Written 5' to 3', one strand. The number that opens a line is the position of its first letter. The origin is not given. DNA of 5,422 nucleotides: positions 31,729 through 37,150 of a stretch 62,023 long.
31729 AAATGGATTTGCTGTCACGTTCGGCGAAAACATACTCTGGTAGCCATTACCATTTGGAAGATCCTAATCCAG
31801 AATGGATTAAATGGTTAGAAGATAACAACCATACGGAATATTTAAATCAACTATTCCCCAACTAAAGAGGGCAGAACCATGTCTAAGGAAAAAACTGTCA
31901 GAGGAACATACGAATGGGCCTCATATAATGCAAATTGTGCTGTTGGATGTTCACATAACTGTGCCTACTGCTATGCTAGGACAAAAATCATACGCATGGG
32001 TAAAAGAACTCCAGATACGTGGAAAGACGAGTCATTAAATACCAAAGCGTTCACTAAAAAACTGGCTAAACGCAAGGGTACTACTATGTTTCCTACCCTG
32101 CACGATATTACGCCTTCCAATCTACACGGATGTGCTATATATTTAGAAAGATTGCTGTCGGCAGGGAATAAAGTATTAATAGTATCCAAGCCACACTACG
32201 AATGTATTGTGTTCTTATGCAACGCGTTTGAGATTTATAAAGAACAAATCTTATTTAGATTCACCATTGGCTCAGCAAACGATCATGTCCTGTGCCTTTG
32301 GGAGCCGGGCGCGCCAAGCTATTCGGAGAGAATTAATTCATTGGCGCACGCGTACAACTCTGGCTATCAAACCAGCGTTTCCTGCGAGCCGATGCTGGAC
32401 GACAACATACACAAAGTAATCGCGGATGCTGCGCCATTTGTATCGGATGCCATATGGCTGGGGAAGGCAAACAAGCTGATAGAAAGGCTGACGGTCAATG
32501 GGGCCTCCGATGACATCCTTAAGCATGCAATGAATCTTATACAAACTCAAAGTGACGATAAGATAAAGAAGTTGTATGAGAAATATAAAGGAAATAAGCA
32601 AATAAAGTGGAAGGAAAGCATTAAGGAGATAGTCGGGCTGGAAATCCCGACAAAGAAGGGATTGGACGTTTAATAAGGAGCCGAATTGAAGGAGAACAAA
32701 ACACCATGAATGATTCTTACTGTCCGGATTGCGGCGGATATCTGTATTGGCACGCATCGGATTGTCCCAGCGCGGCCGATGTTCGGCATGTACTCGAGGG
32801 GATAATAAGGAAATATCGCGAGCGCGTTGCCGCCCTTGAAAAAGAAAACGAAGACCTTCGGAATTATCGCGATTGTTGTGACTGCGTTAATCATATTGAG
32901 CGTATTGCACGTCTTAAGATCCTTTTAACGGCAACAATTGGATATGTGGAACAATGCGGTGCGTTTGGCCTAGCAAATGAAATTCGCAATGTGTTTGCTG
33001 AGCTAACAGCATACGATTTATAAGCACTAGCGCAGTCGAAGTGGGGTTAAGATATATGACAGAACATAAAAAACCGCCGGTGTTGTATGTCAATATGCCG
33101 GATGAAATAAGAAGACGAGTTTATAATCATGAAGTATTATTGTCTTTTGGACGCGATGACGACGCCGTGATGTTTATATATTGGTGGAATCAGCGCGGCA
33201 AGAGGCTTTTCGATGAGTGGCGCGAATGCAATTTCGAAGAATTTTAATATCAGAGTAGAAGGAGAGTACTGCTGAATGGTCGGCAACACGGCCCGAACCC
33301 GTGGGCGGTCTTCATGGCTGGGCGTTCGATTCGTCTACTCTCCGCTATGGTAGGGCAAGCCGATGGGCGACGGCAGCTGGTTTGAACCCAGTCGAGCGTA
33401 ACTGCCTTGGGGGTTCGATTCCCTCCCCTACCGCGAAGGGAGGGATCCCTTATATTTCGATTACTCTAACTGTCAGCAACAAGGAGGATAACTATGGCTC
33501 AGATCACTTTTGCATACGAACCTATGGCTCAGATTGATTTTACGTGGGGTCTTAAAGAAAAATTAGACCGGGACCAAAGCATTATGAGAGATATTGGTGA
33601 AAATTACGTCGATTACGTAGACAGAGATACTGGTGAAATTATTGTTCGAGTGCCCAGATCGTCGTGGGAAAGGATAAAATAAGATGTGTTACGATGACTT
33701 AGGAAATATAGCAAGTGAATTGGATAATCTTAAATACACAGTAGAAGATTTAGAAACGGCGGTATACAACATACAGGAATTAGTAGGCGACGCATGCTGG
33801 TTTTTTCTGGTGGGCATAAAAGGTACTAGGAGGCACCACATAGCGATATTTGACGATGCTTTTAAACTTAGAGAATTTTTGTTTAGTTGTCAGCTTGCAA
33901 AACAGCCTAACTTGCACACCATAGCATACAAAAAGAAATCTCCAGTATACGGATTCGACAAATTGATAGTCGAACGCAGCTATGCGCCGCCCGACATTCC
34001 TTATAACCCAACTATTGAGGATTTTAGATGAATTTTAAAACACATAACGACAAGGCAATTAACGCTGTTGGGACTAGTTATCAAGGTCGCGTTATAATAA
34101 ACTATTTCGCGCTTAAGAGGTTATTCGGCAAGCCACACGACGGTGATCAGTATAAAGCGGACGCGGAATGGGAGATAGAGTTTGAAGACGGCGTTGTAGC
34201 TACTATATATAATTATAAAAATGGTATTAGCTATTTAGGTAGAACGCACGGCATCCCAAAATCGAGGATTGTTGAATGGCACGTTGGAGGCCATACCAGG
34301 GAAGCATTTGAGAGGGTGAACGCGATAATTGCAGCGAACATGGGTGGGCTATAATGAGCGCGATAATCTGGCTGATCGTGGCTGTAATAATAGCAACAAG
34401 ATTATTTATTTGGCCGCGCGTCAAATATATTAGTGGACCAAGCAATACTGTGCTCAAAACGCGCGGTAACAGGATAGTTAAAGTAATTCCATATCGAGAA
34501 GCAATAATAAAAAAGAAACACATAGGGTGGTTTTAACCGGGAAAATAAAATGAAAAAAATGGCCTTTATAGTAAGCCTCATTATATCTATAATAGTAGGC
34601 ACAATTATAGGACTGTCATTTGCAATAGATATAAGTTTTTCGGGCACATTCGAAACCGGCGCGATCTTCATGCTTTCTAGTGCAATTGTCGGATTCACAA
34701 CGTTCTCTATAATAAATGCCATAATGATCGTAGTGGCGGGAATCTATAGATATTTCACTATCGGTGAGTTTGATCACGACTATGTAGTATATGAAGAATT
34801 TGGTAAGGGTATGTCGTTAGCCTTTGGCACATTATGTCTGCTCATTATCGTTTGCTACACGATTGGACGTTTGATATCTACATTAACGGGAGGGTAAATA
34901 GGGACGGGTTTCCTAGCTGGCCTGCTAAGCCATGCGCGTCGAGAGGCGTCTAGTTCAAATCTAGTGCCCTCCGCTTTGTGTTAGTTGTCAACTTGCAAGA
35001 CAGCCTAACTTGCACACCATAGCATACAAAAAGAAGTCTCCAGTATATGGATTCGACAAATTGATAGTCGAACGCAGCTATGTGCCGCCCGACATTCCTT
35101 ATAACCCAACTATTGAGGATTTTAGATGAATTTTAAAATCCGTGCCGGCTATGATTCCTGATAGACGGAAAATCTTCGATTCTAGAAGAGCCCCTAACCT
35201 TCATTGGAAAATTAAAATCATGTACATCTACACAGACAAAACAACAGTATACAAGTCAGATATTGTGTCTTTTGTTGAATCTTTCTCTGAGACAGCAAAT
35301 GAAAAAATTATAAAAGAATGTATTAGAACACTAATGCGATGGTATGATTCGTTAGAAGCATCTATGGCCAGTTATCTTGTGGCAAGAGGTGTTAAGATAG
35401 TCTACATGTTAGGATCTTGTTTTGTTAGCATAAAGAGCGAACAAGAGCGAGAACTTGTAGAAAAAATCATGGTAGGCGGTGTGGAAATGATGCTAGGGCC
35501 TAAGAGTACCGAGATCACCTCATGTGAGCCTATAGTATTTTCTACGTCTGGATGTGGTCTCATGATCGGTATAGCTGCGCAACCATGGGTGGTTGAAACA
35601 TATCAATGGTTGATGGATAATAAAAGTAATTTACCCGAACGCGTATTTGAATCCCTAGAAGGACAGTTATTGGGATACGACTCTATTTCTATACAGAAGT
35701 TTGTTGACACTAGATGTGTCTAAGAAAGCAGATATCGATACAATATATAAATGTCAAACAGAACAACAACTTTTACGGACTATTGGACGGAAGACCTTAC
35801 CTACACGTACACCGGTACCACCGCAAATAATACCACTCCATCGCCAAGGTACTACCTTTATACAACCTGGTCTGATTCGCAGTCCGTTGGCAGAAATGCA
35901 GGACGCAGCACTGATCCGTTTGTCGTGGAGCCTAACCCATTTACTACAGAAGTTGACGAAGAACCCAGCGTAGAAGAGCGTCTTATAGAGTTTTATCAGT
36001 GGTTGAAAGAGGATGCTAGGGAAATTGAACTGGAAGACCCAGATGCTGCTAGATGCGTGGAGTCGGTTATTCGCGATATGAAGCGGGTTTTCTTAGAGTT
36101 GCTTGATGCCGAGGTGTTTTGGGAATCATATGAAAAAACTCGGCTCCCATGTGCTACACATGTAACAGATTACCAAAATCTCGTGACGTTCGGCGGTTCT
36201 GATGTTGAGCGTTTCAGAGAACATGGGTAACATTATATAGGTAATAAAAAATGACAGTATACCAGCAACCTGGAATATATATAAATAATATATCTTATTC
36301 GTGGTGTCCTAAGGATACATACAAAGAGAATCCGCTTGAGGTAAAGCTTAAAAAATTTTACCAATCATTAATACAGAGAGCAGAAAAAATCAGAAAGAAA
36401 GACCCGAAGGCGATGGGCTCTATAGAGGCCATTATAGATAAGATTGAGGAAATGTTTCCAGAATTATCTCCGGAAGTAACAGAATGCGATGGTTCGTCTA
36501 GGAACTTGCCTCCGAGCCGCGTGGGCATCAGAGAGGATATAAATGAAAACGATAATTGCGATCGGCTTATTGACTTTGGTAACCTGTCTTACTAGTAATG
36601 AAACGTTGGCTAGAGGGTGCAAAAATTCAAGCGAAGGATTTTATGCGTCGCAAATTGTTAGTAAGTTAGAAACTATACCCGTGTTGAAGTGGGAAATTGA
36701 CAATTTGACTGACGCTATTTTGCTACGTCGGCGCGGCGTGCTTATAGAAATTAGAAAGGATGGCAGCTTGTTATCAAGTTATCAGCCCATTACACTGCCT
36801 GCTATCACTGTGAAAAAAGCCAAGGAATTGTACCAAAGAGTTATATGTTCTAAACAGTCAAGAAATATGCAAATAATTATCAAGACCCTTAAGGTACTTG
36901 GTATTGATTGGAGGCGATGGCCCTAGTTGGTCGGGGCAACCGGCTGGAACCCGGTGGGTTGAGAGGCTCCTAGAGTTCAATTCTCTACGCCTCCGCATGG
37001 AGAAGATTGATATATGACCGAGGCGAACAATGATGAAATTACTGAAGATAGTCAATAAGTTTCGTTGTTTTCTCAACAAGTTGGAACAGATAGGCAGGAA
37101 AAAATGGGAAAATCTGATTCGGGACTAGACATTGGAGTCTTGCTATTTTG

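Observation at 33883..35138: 158-bp direct repeats (about 96 percent identical) bracketing a cassette of three small membrane proteins and tRNA-Ser(GCT)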

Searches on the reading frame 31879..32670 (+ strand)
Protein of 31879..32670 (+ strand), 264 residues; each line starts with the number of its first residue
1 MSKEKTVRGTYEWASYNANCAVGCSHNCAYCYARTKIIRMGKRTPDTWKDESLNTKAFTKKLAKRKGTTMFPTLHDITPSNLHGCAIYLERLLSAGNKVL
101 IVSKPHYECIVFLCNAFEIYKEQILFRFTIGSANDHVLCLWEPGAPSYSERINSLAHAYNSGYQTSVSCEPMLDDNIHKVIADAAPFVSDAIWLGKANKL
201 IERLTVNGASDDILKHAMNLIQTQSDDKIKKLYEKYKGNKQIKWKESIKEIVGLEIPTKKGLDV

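Call 8: search_dna_similar(query=window:31879-32670:+, collection=phages, mode=protein, max_rows=20, max_evalue=0.001)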
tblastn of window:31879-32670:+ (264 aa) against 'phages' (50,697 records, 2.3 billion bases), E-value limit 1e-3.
Records with a match: 5; places in all: 5; records where one place covers at least 80% of the query: 0.
Best place of each record, by identity: <60% 5.
By first word of the organism name: Acidianus 2; Bicaudavirus 2; Dulem 1.
By host as written in the record: Varecia variegata 1; Sulfolobus solfataricus 1; Acidianus convivator AA9 1; - 1; Acidianus convivator 1.
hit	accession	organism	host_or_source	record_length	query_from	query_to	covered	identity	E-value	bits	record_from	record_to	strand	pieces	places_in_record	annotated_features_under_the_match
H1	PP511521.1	Dulem virus 36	Varecia variegata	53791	12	173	61%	25.6%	3e-4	48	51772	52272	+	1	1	PA0069 family radical SAM protein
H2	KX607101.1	Acidianus two-tailed virus 2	Sulfolobus solfataricus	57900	13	176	62%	24.6%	2e-6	54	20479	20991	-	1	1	radical SAM protein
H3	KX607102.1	Acidianus two-tailed phage variant 1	Acidianus convivator AA9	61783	19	176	60%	24.3%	1e-6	55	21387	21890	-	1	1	radical SAM family protein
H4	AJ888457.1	Bicaudavirus pozzuoliense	-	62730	19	176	60%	24.3%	1e-6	55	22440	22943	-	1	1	hypothetical protein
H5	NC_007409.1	Bicaudavirus pozzuoliense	Acidianus convivator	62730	19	176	60%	24.3%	1e-6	55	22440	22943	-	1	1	radical SAM protein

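Call 28: find_related_loci(query=window:31879-32670:+, collection=metagenome_contigs, flank=10000)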
Query window:31879-32670:+ (264 aa) in metagenome_contigs; peptide patterns used: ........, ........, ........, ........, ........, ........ (x = any residue, [..] = any of these).
393 stretches matched a pattern; 201 encode a relative of the query (tblastn E <= 1e-3); the best 80 are kept; 80 distinct loci.
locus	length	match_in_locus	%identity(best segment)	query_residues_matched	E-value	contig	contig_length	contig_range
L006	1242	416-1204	55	3-264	3e-105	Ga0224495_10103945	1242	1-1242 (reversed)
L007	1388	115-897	56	5-264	2e-103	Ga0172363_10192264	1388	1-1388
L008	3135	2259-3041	56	5-264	6e-98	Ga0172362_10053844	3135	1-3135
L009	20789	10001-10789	51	3-264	6e-94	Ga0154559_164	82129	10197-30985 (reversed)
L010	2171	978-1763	53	3-263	4e-97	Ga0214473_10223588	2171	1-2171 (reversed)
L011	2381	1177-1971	54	1-264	4e-96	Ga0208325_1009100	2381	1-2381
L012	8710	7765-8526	52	3-253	7e-92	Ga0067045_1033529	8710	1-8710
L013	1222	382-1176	50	3-264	1e-98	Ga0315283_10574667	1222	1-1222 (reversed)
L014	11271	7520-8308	52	1-264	2e-91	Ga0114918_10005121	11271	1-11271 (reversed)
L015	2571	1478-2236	52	4-253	2e-94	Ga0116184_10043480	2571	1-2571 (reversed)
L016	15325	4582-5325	54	9-255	5e-91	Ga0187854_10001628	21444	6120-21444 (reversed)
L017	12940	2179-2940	51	4-254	2e-90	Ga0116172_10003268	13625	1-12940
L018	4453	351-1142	52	1-263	3e-90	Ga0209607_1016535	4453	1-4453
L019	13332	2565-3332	50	2-256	6e-90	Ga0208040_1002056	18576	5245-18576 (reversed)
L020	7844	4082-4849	50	2-256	6e-90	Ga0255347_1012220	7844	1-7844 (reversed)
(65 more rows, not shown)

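Call 30: find_homologous_proteins(query=window:31879-32670:+, max_evalue=1e-60)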
Query window:31879-32670:+ (264 aa): 2007 proteins with E <= 1e-60 among 3498 candidates; the best 120 are listed.
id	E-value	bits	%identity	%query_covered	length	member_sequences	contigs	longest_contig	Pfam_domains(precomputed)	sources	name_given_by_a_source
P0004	7.1e-179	611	100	100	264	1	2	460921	-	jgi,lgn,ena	-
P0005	3.1e-142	491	81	100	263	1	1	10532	-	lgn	-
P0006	6.4e-124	431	71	99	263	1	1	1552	PF04055.28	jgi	jgi:DNA repair photolyase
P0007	3.9e-118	412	68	100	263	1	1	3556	PF04055.28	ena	-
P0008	5.9e-115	401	66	100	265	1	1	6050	-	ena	-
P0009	1.9e-114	400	65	98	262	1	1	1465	PF04055.28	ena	-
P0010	4.6e-110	385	64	99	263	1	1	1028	PF04055.28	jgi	-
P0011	2.2e-107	377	63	100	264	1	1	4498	-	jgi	-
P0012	6.3e-107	375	62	98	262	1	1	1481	-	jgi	jgi:DNA repair photolyase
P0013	2.7e-105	370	59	99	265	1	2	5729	PF04055.28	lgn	-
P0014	4.1e-104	366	59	99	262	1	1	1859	-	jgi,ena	-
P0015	6.1e-104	365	60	99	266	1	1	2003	-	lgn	-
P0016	1.1e-102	361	61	98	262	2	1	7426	PF04055.28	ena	-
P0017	1.2e-102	361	60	97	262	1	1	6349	-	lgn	-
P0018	1.9e-102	360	61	98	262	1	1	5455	-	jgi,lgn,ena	-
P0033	6.2e-92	326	68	79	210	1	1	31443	-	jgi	jgi:DNA repair photolyase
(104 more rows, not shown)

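Call 31: find_encoding_contigs(protein=P0005, flank=10000, max_places=5)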
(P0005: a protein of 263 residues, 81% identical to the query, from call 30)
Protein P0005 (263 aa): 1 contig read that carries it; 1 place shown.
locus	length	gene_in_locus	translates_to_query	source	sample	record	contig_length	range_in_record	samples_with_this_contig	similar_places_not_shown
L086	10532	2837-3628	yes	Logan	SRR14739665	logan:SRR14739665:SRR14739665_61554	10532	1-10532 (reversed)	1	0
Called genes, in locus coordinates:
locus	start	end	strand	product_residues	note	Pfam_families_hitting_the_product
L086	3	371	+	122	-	?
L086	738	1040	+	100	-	-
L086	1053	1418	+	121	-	-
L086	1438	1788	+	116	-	-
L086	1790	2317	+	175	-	PF15891:Nuc_deoxyri_tr2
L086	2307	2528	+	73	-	-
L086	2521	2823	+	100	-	-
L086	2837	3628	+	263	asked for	-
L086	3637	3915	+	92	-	-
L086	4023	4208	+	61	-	-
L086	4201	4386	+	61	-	-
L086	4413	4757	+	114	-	-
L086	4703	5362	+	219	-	-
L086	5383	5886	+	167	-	-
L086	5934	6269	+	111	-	-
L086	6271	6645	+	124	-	-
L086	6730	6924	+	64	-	-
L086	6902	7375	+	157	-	-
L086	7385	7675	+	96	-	-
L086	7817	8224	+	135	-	-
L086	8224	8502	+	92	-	-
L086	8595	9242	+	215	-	PF00149:Metallophos, PF12850:Metallophos_2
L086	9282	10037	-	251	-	-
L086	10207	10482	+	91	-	-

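Call 32: find_encoding_contigs(protein=P0033, flank=10000, max_places=5)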
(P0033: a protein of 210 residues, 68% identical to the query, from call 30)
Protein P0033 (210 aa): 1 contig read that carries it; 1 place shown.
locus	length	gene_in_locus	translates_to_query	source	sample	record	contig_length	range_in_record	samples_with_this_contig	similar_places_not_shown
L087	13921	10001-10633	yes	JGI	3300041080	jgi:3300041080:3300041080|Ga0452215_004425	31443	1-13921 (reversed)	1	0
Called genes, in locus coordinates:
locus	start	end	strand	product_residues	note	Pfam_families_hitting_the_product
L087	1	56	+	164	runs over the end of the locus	-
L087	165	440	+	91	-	-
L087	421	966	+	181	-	-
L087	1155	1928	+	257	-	PF23023:Anti-Pycsar_Apyc1, PF00753:Lactamase_B (weak), PF12706:Lactamase_B_2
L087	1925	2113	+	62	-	-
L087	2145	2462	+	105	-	-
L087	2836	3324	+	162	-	-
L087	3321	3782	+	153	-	-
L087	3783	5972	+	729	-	-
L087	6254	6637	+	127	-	-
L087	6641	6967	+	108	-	PF14078:DUF4259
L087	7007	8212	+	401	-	PF00009:GTP_EFTU, PF03144:GTP_EFTU_D2, PF03143:GTP_EFTU_D3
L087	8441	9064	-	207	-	-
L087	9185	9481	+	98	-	-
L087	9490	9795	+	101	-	-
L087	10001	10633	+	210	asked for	-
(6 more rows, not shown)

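Call 33: find_encoding_contigs(protein=P0008, flank=10000, max_places=5)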
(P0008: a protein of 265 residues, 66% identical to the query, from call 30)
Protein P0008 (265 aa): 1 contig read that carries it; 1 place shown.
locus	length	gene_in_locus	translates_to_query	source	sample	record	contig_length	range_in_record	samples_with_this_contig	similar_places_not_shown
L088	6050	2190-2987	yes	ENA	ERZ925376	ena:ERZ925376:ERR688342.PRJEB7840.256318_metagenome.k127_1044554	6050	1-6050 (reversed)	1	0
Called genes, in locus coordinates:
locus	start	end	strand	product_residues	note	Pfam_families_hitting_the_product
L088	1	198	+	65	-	?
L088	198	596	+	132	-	-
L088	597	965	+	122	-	-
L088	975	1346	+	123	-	-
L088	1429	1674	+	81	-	-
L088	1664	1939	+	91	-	-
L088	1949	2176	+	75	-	-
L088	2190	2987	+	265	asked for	-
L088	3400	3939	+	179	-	-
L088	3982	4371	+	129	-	-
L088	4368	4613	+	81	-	-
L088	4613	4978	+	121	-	-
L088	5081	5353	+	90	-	-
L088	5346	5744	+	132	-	-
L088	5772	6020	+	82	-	-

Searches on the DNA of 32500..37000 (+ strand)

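Call 6: search_dna_similar(query=window:32500-37000:+, collection=phages, mode=near, max_rows=30)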
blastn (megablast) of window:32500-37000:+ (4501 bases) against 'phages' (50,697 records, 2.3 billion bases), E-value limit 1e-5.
No match.

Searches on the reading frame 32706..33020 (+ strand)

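Call 21: search_protein_families(library=pfam, proteins=[window:32706-33020:+], max_evalue=0.1)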
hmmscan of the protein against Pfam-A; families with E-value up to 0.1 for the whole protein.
window:32706-33020:+ (105 aa): 1 family
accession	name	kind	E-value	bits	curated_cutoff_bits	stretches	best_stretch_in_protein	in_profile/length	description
PF01895.24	PhoU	-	0.057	14.2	23.5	1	34-69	45-80/89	PhoU domain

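Call 22: search_protein_families(library=phrogs, proteins=[window:32706-33020:+], max_evalue=0.1)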
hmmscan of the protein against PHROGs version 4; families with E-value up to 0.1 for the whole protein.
window:32706-33020:+ (105 aa): 1 family
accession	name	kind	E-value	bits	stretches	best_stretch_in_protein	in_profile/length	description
phrog_26031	-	unknown function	0.053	14.9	1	28-65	5-41/87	-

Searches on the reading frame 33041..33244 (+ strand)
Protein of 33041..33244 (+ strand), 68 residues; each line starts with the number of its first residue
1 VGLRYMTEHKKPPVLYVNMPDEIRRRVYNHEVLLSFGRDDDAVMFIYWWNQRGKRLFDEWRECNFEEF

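Call 21: search_protein_families(library=pfam, proteins=[window:33041-33244:+], max_evalue=0.1)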
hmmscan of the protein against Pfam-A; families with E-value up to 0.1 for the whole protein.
window:33041-33244:+ (68 aa): 1 family
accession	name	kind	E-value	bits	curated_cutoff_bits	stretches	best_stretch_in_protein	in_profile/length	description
PF20915.2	VPg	-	0.023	15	27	1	39-52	47-60/61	Viral genome-linked protein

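Call 22: search_protein_families(library=phrogs, proteins=[window:33041-33244:+], max_evalue=0.1)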
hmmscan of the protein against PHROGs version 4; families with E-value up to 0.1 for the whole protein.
window:33041-33244:+ (68 aa): 0 families

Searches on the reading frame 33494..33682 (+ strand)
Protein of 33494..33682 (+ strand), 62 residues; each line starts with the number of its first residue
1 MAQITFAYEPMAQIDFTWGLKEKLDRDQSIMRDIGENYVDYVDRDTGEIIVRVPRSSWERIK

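Call 21: search_protein_families(library=pfam, proteins=[window:33494-33679:+], max_evalue=0.1)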
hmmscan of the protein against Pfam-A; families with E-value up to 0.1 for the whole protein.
window:33494-33679:+ (62 aa): 0 families

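Call 22: search_protein_families(library=phrogs, proteins=[window:33494-33679:+], max_evalue=0.1)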
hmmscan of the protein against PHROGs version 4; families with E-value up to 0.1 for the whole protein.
window:33494-33679:+ (62 aa): 0 families

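Call 45: find_encoding_contigs(protein=window:33494-33682:+, flank=10000, max_places=10)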
Protein window:33494-33682:+ (62 aa): 2 contigs read that carry it; 1 place shown.
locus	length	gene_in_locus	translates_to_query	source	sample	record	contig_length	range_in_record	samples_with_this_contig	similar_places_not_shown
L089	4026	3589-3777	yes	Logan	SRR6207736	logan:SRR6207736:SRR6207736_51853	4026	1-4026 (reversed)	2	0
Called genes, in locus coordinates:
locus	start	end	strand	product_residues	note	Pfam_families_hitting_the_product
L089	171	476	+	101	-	-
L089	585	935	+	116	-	-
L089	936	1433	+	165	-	PF15891:Nuc_deoxyri_tr2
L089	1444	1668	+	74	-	-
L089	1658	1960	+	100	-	-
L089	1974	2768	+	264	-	-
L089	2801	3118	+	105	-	-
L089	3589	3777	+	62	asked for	-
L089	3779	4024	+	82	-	?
